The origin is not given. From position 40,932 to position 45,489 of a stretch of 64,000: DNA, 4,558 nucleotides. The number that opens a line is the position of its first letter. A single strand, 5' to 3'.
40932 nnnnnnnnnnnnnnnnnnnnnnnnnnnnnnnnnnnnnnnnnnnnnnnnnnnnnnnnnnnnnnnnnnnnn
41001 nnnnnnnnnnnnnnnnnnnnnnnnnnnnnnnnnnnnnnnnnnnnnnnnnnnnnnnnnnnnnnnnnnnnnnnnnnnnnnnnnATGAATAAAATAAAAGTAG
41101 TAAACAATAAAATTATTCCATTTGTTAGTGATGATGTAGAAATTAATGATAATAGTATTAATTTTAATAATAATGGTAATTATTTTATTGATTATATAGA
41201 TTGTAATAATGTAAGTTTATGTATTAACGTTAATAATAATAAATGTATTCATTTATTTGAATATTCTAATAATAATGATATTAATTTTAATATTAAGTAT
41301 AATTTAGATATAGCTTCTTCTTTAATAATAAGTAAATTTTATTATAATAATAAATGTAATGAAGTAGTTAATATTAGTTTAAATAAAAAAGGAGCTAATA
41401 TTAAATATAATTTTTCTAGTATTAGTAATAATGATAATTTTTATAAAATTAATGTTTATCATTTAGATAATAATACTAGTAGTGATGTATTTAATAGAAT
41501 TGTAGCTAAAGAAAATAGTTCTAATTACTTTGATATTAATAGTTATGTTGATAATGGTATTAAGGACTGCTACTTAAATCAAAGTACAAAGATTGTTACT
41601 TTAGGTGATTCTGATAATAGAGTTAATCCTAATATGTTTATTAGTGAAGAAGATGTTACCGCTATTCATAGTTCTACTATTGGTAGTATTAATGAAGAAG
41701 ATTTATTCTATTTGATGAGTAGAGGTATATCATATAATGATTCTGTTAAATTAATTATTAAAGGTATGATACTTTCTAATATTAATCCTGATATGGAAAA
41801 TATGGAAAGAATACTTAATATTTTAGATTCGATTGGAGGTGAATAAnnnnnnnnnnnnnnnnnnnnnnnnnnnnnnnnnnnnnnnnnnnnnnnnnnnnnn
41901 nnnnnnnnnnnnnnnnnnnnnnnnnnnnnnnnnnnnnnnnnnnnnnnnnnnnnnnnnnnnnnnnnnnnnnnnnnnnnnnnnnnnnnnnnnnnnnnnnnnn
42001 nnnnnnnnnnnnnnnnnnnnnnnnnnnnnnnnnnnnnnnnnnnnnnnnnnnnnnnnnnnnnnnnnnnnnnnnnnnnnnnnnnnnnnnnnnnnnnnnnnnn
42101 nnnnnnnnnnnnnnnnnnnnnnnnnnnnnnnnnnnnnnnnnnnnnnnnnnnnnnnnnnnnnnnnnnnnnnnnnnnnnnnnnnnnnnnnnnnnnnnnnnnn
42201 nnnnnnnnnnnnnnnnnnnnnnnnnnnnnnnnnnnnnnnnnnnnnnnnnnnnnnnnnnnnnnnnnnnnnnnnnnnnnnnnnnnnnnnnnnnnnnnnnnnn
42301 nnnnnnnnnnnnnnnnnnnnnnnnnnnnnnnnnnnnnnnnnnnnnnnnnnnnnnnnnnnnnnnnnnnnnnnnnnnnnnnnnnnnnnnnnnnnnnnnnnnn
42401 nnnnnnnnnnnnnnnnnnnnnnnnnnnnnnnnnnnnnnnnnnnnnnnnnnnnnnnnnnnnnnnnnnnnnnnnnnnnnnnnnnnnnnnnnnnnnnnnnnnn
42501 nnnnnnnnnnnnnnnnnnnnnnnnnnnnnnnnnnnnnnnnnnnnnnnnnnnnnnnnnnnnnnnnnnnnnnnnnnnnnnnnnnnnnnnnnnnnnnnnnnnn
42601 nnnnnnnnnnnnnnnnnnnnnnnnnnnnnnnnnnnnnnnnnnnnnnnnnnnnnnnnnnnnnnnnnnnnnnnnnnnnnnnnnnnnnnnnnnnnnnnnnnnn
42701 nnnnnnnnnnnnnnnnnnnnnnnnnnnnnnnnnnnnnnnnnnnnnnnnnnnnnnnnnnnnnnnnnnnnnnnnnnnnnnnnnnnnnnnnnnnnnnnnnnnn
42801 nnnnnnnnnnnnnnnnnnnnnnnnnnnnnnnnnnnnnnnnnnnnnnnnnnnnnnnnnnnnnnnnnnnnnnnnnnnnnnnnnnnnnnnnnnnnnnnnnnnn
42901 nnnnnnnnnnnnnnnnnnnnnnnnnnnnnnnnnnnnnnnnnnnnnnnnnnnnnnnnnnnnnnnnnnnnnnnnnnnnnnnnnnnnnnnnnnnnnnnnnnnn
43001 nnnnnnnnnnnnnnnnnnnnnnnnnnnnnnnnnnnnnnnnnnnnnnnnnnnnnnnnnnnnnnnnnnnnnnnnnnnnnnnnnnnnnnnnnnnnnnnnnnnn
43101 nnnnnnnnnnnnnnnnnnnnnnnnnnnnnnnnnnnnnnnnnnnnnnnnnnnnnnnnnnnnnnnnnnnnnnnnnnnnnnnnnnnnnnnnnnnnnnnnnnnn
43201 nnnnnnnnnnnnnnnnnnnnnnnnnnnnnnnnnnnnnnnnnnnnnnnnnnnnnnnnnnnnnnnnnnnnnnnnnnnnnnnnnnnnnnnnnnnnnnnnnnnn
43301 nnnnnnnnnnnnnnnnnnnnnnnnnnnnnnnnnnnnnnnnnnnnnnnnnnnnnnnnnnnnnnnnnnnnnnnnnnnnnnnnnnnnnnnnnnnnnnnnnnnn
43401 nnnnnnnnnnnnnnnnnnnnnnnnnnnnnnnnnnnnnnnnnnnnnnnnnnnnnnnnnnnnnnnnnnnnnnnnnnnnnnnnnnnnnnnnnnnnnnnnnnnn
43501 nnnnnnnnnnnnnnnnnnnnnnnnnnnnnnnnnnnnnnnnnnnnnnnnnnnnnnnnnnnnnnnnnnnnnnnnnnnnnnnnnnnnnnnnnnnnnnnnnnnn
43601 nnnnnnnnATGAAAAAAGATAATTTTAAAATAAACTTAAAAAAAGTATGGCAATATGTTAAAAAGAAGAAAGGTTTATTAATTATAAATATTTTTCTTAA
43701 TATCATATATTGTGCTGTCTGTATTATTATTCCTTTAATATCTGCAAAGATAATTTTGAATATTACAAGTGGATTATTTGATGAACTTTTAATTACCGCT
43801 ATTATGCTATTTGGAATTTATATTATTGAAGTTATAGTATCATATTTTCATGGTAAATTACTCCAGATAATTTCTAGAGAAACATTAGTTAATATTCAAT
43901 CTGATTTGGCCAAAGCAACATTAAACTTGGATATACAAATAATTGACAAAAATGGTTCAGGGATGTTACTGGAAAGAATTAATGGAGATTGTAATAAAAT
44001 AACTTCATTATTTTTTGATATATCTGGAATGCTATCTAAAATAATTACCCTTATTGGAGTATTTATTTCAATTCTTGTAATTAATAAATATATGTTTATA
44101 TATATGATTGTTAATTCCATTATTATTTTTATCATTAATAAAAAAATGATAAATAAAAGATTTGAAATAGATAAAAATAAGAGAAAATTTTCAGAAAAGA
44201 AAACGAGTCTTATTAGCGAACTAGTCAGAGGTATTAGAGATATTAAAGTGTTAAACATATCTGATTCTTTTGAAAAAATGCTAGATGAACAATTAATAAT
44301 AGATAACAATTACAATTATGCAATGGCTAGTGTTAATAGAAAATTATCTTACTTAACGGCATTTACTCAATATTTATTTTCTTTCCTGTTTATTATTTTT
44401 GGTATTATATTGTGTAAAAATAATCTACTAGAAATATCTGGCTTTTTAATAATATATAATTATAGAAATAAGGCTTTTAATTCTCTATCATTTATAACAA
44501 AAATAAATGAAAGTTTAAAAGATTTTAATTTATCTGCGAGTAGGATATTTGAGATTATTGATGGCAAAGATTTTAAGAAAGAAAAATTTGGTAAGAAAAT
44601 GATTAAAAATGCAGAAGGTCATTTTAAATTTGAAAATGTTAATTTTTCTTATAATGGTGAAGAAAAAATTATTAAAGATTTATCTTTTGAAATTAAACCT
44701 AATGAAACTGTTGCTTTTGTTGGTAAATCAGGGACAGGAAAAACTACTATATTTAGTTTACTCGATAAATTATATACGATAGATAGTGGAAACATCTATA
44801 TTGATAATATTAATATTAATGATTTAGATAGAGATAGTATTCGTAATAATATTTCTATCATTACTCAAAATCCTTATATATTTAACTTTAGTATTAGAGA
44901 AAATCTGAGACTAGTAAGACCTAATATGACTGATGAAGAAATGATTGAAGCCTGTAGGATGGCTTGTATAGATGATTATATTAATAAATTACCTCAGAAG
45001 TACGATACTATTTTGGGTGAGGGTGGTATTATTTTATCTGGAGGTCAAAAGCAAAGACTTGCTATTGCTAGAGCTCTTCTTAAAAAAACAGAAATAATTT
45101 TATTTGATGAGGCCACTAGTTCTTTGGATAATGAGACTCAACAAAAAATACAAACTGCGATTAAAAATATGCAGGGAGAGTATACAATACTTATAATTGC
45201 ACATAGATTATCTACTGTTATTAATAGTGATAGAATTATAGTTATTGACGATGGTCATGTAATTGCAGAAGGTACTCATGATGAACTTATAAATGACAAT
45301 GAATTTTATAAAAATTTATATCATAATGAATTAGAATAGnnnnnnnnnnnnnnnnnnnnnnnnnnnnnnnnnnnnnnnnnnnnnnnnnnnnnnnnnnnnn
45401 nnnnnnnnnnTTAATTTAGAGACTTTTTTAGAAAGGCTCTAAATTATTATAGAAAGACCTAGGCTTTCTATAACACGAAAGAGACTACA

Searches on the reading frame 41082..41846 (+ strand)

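Call 49: search_protein_families(library=pfam, proteins=[window:41082-41846:+], max_evalue=0.0001)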
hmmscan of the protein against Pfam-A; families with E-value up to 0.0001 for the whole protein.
window:41082-41846:+ (254 aa): 1 family
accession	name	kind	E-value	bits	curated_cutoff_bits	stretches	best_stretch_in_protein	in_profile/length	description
PF01458.23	SUFBD_core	-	2.4e-22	80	27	1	95-228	95-231/232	SUF system FeS cluster assembly, SufBD core domain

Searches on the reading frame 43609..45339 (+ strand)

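Call 16: search_protein_families(library=pfam, proteins=[window:43609-45339:+], max_evalue=0.01)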
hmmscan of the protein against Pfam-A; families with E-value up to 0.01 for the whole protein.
window:43609-45339:+ (576 aa): 4 families
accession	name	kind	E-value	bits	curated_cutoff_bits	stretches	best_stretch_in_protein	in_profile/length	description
PF00005.33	ABC_tran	-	1.9e-30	106.7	25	1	356-504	2-137/137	ABC transporter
PF00664.28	ABC_membrane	-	4.1e-26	92.7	28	1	24-287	1-268/274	ABC transporter transmembrane region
PF02463.25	SMC_N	-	5.1e-08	33.1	40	1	318-546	135-211/220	RecF/RecN/SMC N terminal domain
PF03193.22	RsgA_GTPase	-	0.004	17.4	30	0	350-389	92-130/174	RsgA GTPase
